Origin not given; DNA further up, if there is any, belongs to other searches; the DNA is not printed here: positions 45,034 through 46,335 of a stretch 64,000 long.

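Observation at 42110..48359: Putative 5'-deoxyadenosine/MTA 'DHAP-shunt' salvage operon extended by aldehyde dehydrogenase and acyl-CoA synthetase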

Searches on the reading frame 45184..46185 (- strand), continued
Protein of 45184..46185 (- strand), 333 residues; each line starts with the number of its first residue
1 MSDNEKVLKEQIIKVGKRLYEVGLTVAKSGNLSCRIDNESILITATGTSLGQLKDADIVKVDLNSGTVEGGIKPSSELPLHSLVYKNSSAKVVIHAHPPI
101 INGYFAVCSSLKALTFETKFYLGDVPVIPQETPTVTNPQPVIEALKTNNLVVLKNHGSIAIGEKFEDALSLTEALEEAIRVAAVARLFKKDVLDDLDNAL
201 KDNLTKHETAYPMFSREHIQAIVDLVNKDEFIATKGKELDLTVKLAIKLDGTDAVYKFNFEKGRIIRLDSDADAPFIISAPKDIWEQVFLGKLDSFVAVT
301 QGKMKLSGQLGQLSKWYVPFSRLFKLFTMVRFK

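Call 28: find_encoding_contigs(protein=P0393, flank=10000, max_places=2)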
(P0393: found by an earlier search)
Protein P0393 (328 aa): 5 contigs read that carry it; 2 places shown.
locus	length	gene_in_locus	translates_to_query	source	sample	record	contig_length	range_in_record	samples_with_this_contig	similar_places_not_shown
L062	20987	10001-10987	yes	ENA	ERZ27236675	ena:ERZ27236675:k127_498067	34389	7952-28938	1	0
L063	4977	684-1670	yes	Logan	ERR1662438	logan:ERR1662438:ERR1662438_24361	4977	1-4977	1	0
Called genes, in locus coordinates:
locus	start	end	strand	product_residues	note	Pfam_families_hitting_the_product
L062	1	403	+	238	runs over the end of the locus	PF12679:ABC2_membrane_2, PF13346:ABC2_membrane_5, PF12698:ABC2_membrane_3, PF12730:ABC2_membrane_4 (weak)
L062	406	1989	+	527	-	PF23357:DUF7088, PF09822:ABC_transp_aux, PF23355:IFT52_GIFT (faint)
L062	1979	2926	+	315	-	PF14238:DUF4340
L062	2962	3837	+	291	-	PF04015:DUF362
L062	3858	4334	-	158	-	PF04191:PEMT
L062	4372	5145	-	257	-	PF00142:Fer4_NifH (weak), PF01656:CbiA, PF02374:ArsA_ATPase, PF06564:CBP_BcsQ (weak), PF10609:ParA, PF13614:AAA_31, PF16575:CLP1_P (faint)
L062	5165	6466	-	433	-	PF01676:Metalloenzyme, PF10143:PhosphMutase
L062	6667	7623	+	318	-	PF03279:Lip_A_acyltrans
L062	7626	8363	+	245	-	PF01048:PNP_UDP_1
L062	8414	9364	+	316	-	PF01008:IF-2B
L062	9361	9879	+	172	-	PF01008:IF-2B (weak)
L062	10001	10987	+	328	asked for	PF00596:Aldolase_II, PF02036:SCP2 (weak)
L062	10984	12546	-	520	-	PF00133:tRNA-synt_1, PF01406:tRNA-synt_1e, PF09334:tRNA-synt_1g, PF00133:tRNA-synt_1 (weak), PF19303:Anticodon_3, PF08264:Anticodon_1 (faint)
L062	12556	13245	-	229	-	PF04468:PSP1, PF28472:PSP1_3rd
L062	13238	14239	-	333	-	PF13177:DNA_pol3_delta2, PF09115:DNApol3-delta_C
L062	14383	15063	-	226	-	PF02223:Thymidylate_kin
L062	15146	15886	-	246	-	-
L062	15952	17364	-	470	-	PF21305:type_II_gspD_N0 (weak), PF07660:STN, PF03958:Secretin_N, PF00263:Secretin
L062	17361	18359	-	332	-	PF13431:TPR_17 (faint), PF14559:TPR_19 (weak), PF00515:TPR_1, PF07719:TPR_2, PF13181:TPR_8 (weak), PF13414:TPR_11, PF14559:TPR_19 (weak), PF04351:PilP, +5 more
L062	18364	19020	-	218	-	PF04350:PilO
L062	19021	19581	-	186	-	PF05137:PilN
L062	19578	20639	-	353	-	PF11104:PilM_2, PF06723:MreB_Mbl (faint), PF14450:FtsA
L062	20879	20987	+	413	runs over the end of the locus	PF00480:ROK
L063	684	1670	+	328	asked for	PF00596:Aldolase_II, PF02036:SCP2 (weak)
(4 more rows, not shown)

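Call 33: find_encoding_contigs(protein=P0247, flank=10000, max_places=2)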
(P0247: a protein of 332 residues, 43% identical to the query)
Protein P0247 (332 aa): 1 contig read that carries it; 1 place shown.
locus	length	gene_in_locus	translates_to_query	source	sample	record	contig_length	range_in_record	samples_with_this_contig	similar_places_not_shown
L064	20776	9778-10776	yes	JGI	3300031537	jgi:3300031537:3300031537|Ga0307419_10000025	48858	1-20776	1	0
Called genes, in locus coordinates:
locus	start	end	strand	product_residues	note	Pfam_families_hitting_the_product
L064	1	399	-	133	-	?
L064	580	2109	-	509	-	PF13541:ChlI, PF05496:RuvB_N (faint), PF00158:Sigma54_activat (faint), PF01078:Mg_chelatase, PF00004:AAA (faint), PF07728:AAA_5, PF00493:MCM (weak), PF13335:Mg_chelatase_C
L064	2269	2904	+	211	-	-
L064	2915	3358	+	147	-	PF02681:DUF212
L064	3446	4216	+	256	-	PF01476:LysM, PF03734:YkuD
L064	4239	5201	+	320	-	PF03255:ACCA, PF01039:Carboxyl_trans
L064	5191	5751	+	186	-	PF03551:PadR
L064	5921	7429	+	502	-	PF00501:AMP-binding, PF13193:AMP-binding_C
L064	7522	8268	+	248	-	PF01048:PNP_UDP_1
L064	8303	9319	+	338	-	PF01008:IF-2B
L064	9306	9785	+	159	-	PF01008:IF-2B (weak)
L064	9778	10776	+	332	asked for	PF00596:Aldolase_II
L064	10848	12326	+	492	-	PF00171:Aldedh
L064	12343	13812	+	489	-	PF02310:B12-binding, PF04055:Radical_SAM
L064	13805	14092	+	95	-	-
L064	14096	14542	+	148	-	-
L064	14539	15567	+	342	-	PF02558:ApbA, PF08546:ApbA_C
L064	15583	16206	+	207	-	-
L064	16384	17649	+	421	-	PF00109:ketoacyl-synt, PF02801:Ketoacyl-synt_C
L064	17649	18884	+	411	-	PF00109:ketoacyl-synt, PF02801:Ketoacyl-synt_C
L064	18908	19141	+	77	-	PF00550:PP-binding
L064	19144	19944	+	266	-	PF04199:Cyclase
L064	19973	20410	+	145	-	PF10604:Polyketide_cyc2, PF03364:Polyketide_cyc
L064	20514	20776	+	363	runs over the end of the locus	PF07690:MFS_1, PF00083:Sugar_tr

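Call 34: find_encoding_contigs(protein=P0256, flank=10000, max_places=2)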
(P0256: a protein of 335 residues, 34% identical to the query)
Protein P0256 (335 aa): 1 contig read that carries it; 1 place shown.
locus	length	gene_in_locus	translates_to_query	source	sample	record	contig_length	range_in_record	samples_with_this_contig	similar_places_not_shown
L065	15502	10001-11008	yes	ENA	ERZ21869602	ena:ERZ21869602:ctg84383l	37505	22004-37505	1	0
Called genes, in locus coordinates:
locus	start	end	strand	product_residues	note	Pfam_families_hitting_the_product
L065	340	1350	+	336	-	PF00501:AMP-binding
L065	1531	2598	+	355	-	PF08240:ADH_N, PF00107:ADH_zinc_N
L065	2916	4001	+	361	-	PF00483:NTP_transferase, PF12804:NTP_transf_3, PF22640:ManC_GMP_beta-helix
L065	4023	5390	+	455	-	PF02878:PGM_PMM_I, PF02879:PGM_PMM_II, PF02880:PGM_PMM_III, PF00408:PGM_PMM_IV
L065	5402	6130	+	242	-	PF00753:Lactamase_B, PF13483:Lactamase_B_3, PF12706:Lactamase_B_2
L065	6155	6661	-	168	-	PF07238:PilZ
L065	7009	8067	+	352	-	PF23023:Anti-Pycsar_Apyc1, PF13691:Lactamase_B_4 (weak), PF00753:Lactamase_B, PF12706:Lactamase_B_2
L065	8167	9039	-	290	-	PF24860:FdhE_C (weak)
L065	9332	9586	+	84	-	PF09957:VapB_antitoxin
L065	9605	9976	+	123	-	PF01850:PIN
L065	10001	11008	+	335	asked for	PF00596:Aldolase_II, PF02036:SCP2 (weak), PF14864:Alkyl_sulf_C (weak)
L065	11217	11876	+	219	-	-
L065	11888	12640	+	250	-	-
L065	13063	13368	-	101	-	PF07494:Reg_prop (faint)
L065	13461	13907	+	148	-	-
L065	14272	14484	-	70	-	-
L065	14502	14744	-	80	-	-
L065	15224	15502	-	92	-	?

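Call 39: list_cluster_members(proteins=[P0253, P0257, P0258, P0259, P0260, P0261, P0262, P0263, P0264, P0265])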
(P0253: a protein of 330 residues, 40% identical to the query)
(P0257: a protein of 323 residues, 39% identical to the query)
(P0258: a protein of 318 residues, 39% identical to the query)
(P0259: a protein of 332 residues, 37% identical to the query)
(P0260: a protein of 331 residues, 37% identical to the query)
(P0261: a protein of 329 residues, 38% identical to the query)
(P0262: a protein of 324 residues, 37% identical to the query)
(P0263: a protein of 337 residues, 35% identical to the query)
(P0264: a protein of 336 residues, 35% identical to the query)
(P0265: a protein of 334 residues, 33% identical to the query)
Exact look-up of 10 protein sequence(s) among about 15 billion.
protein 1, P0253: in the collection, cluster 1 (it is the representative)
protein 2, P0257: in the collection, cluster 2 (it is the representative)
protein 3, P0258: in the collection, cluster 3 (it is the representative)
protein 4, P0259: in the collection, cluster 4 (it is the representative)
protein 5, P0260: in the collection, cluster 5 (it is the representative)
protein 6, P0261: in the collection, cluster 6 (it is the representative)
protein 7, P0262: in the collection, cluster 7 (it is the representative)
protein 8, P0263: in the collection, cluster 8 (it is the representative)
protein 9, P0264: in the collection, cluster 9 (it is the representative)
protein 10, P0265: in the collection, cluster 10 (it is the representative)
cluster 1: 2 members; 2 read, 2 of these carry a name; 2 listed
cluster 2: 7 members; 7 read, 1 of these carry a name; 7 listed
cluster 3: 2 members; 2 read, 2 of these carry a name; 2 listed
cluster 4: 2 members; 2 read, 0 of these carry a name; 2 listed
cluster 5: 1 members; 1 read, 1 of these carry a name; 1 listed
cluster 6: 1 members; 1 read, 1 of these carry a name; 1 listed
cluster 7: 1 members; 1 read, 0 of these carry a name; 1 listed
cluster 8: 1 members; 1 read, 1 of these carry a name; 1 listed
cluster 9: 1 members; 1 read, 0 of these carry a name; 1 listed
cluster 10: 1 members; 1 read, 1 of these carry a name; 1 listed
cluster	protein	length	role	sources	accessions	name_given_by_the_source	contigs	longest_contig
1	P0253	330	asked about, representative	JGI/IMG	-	ribulose-5-phosphate 4-epimerase/fuculose-1-phosphate aldolase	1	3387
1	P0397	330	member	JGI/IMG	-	ribulose-5-phosphate 4-epimerase/fuculose-1-phosphate aldolase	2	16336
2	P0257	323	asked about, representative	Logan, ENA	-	-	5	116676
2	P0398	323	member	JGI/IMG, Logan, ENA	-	L-fuculose-phosphate aldolase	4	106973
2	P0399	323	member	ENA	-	-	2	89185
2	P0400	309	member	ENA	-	-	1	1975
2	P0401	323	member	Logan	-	-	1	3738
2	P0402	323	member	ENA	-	-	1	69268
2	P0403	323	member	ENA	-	-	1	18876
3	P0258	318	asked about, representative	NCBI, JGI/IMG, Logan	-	L-fuculose-phosphate aldolase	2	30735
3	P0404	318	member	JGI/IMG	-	L-fuculose-phosphate aldolase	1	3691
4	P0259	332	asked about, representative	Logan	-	-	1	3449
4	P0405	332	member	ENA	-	-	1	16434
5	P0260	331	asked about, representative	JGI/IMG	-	L-fuculose-phosphate aldolase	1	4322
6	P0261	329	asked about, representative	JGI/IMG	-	L-fuculose-phosphate aldolase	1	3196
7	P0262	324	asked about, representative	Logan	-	-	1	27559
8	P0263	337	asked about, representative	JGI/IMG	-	L-fuculose-phosphate aldolase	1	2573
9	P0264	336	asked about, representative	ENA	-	-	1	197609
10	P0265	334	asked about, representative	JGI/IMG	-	ribulose-5-phosphate 4-epimerase/fuculose-1-phosphate aldolase/putative sterol carrier ...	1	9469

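Call 40: find_encoding_contigs(protein=P0257, flank=10000, max_places=1)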
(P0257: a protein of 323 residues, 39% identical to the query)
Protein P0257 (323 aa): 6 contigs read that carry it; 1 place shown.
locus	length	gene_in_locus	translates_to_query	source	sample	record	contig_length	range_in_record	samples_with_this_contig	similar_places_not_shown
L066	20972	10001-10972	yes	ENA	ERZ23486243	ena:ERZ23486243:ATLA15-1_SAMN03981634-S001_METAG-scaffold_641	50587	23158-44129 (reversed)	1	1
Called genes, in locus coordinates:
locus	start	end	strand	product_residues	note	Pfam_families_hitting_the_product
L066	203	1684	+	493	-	PF00171:Aldedh, PF05893:LuxC (weak)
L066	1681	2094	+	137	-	-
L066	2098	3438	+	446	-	PF00202:Aminotran_3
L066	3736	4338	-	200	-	PF01914:MarC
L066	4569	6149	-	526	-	PF01177:Asp_Glu_race (faint)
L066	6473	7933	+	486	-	PF02310:B12-binding (weak), PF04055:Radical_SAM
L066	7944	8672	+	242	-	PF01048:PNP_UDP_1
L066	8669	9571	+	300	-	PF01008:IF-2B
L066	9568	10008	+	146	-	-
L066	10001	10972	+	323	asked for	PF00596:Aldolase_II, PF02036:SCP2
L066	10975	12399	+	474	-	PF00171:Aldedh, PF05893:LuxC (weak)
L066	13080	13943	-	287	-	PF01565:FAD_binding_4, PF02873:MurB_C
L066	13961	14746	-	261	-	PF01048:PNP_UDP_1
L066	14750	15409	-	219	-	PF02463:SMC_N (weak), PF00005:ABC_tran, PF13304:AAA_21 (faint)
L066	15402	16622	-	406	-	PF12704:MacB_PCD, PF02687:FtsX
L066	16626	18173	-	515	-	PF00117:GATase, PF07722:Peptidase_C26, PF02540:NAD_synthase (faint), PF03054:tRNA_Me_trans (faint), PF00958:GMP_synt_C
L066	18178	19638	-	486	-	PF00478:IMPDH, PF00571:CBS, PF03060:NMO, PF01070:FMN_dh, PF01645:Glu_synthase (weak)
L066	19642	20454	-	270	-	PF02540:NAD_synthase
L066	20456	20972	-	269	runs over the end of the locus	PF00795:CN_hydrolase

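Call 41: find_encoding_contigs(protein=P0264, flank=10000, max_places=1)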
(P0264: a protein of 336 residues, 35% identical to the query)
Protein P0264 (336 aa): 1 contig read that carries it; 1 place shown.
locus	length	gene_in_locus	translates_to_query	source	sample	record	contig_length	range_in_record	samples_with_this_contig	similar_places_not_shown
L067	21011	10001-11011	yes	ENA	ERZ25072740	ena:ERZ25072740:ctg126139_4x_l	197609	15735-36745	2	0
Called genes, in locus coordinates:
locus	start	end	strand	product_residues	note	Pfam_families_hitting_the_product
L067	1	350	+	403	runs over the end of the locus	PF00591:Glycos_transf_3 (weak)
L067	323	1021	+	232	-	PF05430:Methyltransf_30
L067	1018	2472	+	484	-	PF13396:PLDc_N (faint), PF13091:PLDc_2, PF00614:PLDc (faint), PF13091:PLDc_2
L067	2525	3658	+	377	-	-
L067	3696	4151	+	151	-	PF00293:NUDIX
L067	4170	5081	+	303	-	PF02649:GCHY-1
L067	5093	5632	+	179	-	PF22769:DCD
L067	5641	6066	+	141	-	PF02657:SufE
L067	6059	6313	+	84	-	-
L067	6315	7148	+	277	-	PF01790:LGT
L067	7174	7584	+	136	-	PF07366:SnoaL, PF12680:SnoaL_2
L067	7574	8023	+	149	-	PF00383:dCMP_cyt_deam_1, PF14437:MafB19-deam (faint)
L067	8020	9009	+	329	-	PF00490:ALAD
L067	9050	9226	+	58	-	-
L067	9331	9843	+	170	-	PF02151:UVR (faint)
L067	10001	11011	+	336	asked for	PF00596:Aldolase_II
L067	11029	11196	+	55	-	-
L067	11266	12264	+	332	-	PF02558:ApbA, PF08546:ApbA_C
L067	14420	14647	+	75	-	-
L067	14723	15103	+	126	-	-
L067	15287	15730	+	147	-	-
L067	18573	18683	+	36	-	-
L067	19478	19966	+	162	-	PF00254:FKBP_C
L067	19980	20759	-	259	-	PF02535:Zip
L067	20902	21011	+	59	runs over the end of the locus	-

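Call 42: find_encoding_contigs(protein=P0258, flank=10000, max_places=1)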
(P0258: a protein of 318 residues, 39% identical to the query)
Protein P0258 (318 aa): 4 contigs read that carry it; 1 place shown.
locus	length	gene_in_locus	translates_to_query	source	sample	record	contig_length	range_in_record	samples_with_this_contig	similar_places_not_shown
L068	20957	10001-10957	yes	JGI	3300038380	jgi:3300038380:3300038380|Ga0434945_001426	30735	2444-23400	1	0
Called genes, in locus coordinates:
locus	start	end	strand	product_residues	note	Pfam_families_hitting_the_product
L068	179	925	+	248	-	PF04773:FecR (weak)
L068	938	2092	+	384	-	PF10082:BBP2_2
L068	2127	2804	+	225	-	PF19567:CpsB_CapC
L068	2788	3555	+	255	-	PF00483:NTP_transferase, PF12804:NTP_transf_3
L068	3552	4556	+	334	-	PF01073:3Beta_HSD, PF01370:Epimerase, PF02719:Polysacc_synt_2, PF04321:RmlD_sub_bind, PF07993:NAD_binding_4, PF16363:GDP_Man_Dehyd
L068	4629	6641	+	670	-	PF00912:Transgly, PF00905:Transpeptidase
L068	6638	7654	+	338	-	PF04055:Radical_SAM, PF06463:Mob_synth_C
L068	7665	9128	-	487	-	PF01139:RtcB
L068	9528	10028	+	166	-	PF01008:IF-2B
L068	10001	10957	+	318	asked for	PF00596:Aldolase_II, PF02036:SCP2 (faint)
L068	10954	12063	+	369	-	PF05222:AlaDh_PNT_N, PF01262:AlaDh_PNT_C, PF02826:2-Hacid_dh_C (weak)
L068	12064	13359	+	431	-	PF01144:CoA_trans (faint), PF02550:AcetylCoA_hydro, PF13336:AcetylCoA_hyd_C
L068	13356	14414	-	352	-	PF01266:DAO (weak), PF07992:Pyr_redox_2 (weak), PF13450:NAD_binding_8 (faint), PF01494:FAD_binding_3 (weak)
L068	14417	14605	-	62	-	-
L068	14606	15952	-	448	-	PF00501:AMP-binding, PF14535:AMP-binding_C_2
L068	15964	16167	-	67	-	PF09723:Zn_ribbon_8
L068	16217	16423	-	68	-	-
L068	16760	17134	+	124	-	-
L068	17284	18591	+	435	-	PF01676:Metalloenzyme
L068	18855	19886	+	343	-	PF01966:HD, PF13286:HD_assoc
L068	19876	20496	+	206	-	PF01209:Ubie_methyltran, PF13489:Methyltransf_23, PF13847:Methyltransf_31, PF08241:Methyltransf_11, PF08242:Methyltransf_12, PF13649:Methyltransf_25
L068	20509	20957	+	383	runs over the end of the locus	PF00083:Sugar_tr (weak), PF07690:MFS_1, PF12832:MFS_1_like, PF07690:MFS_1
